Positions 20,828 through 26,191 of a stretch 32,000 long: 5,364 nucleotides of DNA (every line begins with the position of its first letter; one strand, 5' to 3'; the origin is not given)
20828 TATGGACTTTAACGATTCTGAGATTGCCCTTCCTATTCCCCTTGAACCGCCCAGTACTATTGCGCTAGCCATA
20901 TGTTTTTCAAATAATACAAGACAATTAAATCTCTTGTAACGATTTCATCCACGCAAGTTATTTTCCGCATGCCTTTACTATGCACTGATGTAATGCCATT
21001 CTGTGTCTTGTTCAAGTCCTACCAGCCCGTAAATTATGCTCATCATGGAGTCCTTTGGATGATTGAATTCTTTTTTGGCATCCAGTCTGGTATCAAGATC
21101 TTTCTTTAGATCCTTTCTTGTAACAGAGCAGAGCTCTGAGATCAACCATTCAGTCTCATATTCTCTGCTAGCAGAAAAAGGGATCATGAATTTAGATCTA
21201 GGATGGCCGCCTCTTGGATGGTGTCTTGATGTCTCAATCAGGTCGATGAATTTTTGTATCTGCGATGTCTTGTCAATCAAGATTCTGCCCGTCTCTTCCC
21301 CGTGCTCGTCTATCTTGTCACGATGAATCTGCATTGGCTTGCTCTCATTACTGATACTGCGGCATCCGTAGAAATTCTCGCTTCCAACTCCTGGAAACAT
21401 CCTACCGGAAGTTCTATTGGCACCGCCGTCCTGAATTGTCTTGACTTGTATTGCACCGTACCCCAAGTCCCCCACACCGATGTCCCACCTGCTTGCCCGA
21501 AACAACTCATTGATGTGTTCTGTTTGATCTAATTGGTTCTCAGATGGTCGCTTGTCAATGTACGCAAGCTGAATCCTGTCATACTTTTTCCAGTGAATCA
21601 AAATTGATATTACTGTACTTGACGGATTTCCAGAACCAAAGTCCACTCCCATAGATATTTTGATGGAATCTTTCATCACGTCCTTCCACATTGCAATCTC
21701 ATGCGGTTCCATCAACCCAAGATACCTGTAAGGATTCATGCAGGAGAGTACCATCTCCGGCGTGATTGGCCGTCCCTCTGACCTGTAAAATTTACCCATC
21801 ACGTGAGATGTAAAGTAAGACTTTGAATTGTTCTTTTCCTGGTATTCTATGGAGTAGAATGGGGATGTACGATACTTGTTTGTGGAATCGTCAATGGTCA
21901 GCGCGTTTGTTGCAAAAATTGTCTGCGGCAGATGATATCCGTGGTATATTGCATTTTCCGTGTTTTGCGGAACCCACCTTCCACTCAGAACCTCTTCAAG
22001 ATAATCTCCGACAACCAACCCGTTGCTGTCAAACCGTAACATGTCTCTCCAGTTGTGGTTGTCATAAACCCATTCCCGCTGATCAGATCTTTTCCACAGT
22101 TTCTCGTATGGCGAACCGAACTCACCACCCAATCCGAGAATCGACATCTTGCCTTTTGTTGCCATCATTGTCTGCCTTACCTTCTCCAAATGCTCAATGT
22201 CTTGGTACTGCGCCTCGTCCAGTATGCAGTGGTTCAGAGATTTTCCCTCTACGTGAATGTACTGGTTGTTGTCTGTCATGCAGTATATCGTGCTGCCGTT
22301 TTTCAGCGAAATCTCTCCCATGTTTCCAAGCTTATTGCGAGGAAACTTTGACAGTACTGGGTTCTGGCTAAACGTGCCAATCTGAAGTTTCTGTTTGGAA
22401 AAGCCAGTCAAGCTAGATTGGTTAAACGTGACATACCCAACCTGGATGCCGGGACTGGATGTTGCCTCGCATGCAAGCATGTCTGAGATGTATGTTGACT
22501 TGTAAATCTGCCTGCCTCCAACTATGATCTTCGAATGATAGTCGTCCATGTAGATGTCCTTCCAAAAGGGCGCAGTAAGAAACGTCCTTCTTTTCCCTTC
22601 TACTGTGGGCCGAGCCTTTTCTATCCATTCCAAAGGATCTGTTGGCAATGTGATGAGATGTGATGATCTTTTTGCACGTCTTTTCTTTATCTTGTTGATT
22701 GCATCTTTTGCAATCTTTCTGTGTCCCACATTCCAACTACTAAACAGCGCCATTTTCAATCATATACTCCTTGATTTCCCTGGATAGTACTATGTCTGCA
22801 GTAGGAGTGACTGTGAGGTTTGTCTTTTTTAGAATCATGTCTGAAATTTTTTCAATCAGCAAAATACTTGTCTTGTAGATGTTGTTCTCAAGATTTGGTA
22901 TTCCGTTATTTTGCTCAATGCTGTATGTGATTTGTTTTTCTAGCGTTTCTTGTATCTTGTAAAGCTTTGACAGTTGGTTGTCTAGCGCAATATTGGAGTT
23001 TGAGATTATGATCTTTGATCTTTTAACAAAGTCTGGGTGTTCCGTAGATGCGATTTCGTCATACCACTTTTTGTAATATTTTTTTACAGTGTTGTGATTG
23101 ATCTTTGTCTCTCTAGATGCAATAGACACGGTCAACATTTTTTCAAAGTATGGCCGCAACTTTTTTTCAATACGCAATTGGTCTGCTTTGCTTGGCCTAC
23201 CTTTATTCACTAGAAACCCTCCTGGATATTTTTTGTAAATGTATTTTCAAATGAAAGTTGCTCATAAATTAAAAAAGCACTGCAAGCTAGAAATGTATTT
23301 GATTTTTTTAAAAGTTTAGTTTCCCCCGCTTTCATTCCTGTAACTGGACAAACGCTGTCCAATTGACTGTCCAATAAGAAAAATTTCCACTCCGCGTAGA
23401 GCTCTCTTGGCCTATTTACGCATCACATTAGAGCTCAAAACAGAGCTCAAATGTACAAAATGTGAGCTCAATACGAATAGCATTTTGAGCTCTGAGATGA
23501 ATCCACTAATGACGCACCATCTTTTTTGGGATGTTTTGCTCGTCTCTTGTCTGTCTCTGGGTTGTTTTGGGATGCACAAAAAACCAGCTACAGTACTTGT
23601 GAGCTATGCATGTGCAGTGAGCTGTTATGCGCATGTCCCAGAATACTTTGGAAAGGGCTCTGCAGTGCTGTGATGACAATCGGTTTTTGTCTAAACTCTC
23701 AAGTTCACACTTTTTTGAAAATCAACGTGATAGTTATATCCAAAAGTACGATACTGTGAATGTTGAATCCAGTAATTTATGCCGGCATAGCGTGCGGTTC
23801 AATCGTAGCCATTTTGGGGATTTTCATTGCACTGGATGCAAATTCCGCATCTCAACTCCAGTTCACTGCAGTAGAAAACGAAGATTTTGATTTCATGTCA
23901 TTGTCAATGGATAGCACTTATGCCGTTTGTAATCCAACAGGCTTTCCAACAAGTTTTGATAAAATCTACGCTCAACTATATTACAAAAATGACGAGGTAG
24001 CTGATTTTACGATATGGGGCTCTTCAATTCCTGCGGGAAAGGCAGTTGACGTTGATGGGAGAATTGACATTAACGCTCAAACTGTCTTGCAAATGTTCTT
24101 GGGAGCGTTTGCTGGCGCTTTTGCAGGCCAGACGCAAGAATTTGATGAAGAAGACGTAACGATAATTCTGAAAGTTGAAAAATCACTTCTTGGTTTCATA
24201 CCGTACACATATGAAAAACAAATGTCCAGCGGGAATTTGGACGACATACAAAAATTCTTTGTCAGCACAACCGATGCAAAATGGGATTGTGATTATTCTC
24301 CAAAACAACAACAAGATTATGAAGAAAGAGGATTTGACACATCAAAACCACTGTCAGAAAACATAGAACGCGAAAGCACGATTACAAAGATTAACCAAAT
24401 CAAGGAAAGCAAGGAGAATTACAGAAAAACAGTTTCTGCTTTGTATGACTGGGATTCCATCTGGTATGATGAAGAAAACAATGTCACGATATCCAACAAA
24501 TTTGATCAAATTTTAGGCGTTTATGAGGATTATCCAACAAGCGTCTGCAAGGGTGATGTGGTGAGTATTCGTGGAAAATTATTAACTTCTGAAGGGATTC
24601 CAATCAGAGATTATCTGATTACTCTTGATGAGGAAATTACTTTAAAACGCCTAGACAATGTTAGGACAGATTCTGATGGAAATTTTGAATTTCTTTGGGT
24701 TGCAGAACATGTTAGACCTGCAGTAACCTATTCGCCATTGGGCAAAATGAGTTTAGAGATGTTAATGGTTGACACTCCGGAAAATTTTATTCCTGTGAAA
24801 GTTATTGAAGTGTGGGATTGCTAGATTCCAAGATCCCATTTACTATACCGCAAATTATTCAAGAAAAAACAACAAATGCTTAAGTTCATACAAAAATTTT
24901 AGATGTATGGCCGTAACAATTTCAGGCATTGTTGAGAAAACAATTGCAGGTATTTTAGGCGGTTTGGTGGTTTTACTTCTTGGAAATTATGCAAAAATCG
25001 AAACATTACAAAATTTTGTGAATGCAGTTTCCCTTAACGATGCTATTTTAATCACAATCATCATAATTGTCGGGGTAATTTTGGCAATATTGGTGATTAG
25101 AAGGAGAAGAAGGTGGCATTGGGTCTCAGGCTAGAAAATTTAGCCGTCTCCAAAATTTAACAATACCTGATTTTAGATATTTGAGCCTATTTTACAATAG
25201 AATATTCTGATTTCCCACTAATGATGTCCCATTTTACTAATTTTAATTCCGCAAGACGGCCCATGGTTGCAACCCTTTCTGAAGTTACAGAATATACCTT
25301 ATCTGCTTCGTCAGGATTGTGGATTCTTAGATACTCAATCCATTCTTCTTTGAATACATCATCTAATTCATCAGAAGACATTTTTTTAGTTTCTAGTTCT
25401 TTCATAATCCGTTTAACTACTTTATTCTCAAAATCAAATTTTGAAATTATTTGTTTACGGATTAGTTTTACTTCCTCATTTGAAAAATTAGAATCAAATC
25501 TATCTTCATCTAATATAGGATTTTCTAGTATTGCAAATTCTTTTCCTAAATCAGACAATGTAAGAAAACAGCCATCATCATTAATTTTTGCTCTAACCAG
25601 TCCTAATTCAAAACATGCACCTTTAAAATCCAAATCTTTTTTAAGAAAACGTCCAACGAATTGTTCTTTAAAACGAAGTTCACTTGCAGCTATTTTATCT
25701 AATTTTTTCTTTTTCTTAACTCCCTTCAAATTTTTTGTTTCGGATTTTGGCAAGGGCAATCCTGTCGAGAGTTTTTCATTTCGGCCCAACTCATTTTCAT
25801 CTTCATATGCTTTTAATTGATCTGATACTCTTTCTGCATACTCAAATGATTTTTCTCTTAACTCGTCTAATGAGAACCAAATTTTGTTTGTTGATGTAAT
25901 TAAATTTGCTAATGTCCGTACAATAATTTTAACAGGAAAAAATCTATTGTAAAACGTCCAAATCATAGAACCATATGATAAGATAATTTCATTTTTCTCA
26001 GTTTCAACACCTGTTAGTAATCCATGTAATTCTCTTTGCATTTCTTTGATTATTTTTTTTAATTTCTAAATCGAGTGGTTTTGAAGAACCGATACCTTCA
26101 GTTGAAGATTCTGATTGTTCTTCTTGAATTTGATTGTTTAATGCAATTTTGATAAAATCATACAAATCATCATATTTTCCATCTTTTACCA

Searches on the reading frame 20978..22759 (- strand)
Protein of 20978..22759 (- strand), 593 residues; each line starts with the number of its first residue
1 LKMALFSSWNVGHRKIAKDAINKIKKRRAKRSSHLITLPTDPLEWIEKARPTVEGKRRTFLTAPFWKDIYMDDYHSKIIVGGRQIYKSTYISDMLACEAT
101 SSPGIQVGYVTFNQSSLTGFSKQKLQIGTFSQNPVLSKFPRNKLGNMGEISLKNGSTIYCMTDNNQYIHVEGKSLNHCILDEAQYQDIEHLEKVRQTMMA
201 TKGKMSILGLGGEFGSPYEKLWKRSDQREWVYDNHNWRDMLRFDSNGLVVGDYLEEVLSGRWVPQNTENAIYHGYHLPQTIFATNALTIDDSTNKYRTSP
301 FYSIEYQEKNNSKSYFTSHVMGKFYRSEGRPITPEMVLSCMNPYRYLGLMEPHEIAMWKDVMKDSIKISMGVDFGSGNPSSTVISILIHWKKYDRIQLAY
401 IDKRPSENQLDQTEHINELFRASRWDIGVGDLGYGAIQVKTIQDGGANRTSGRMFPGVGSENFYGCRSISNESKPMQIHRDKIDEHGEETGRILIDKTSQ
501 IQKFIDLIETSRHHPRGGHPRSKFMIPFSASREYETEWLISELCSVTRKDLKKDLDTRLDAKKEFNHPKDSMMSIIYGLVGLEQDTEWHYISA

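Call 34: search_protein_families(library=pfam, proteins=[window:20978-22759:-], max_evalue=0.01)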
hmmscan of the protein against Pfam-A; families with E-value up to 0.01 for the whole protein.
window:20978-22759:- (593 aa): 1 family
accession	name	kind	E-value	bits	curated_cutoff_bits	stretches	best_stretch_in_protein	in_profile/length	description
PF03237.21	Terminase_6N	-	0.0048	17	22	0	78-202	1-125/215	Terminase large subunit, T4likevirus-type, N-terminal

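Call 93: search_protein_families(library=phrogs, proteins=[window:20978-22759:-], max_evalue=0.01)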
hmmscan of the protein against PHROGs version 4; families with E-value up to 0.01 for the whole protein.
window:20978-22759:- (593 aa): 2 families
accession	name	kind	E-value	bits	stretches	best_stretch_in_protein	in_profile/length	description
phrog_675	-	head and packaging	1.3e-36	127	2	39-232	21-212/576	terminase large subunit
phrog_2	-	head and packaging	2.4e-12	47.4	1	44-482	256-567/807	terminase large subunit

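Call 111: find_related_loci(query=window:20978-22759:-, collection=viral_contigs, flank=8000)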
Query window:20978-22759:- (593 aa) in viral_contigs; peptide patterns used: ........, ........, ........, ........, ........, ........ (x = any residue, [..] = any of these).
3 stretches matched a pattern; 3 encode a relative of the query (tblastn E <= 1e-3); 3 distinct loci.
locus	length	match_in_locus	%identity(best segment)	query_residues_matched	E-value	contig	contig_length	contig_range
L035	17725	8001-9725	46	22-593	1e-162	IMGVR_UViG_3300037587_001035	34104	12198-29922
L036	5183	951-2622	47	35-590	3e-141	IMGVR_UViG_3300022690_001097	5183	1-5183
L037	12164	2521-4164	40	35-581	1e-126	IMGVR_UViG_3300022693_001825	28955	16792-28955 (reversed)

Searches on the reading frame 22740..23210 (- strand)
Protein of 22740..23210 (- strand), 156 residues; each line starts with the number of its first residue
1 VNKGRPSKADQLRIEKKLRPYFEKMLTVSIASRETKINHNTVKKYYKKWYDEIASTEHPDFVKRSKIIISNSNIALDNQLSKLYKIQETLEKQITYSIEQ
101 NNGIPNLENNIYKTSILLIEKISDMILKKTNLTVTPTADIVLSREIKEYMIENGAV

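Call 34: search_protein_families(library=pfam, proteins=[window:22740-23210:-], max_evalue=0.01)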
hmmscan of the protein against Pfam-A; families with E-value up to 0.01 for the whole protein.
window:22740-23210:- (156 aa): 0 families

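Call 93: search_protein_families(library=phrogs, proteins=[window:22740-23210:-], max_evalue=0.01)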
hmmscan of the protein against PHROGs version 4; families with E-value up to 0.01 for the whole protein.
window:22740-23210:- (156 aa): 1 family
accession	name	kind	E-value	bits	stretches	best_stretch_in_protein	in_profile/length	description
phrog_4102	-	head and packaging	0.0014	19.8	1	3-64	9-71/166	terminase small subunit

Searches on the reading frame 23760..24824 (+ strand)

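Call 3: search_protein_families(library=pfam, proteins=[window:23760-24824:+], max_evalue=1)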
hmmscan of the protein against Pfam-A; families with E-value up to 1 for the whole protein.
window:23760-24824:+ (354 aa): 2 families
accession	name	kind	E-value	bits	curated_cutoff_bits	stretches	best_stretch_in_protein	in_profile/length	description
PF13620.12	CarboxypepD_reg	-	0.027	15.2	32.3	1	269-312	1-43/82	Carboxypeptidase regulatory-like domain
PF03168.19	LEA_2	-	0.039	14.9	25.4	1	55-113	3-62/98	Late embryogenesis abundant protein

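Call 6: search_protein_families(library=phrogs, proteins=[window:23760-24824:+], max_evalue=1)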
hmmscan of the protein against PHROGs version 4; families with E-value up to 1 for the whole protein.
window:23760-24824:+ (354 aa): 2 families
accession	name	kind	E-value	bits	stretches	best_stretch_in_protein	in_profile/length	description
phrog_32929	-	unknown function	0.028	13.7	1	8-64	302-356/685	-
phrog_27013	-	unknown function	0.19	13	1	254-318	8-71/95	-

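Call 7: search_protein_families(library=ncbifam, proteins=[window:23760-24824:+], max_evalue=1)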
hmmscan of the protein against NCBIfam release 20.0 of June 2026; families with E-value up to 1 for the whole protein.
window:23760-24824:+ (354 aa): 1 family
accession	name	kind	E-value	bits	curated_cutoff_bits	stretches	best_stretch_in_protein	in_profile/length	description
NF008463.0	PRK11347.1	equivalog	0.17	12.1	101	1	63-95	49-81/83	antitoxin ChpS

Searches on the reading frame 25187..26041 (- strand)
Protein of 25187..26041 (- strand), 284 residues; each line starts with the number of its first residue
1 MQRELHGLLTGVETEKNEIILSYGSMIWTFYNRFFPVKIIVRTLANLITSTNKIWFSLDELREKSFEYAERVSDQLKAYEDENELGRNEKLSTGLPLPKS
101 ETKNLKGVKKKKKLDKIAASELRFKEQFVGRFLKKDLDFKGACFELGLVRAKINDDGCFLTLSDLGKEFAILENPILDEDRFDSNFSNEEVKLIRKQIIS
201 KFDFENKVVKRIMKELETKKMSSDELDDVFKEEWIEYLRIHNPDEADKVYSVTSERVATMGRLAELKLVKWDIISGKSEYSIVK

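Call 3: search_protein_families(library=pfam, proteins=[window:25187-26041:-], max_evalue=1)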
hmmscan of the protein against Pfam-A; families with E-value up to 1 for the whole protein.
window:25187-26041:- (284 aa): 0 families

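Call 4: search_protein_families(library=padloc, proteins=[window:25187-26041:-], max_evalue=1)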
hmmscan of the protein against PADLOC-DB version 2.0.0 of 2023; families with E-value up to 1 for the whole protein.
window:25187-26041:- (284 aa): 0 families

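Call 6: search_protein_families(library=phrogs, proteins=[window:25187-26041:-], max_evalue=1)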
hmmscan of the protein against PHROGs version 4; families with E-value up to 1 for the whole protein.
window:25187-26041:- (284 aa): 1 family
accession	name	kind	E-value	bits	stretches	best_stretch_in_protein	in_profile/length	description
phrog_1827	-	other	0.17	12.2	0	197-232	128-163/202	ATP-dependent protease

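Call 7: search_protein_families(library=ncbifam, proteins=[window:25187-26041:-], max_evalue=1)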
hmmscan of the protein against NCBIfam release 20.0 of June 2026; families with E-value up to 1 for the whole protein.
window:25187-26041:- (284 aa): 0 families
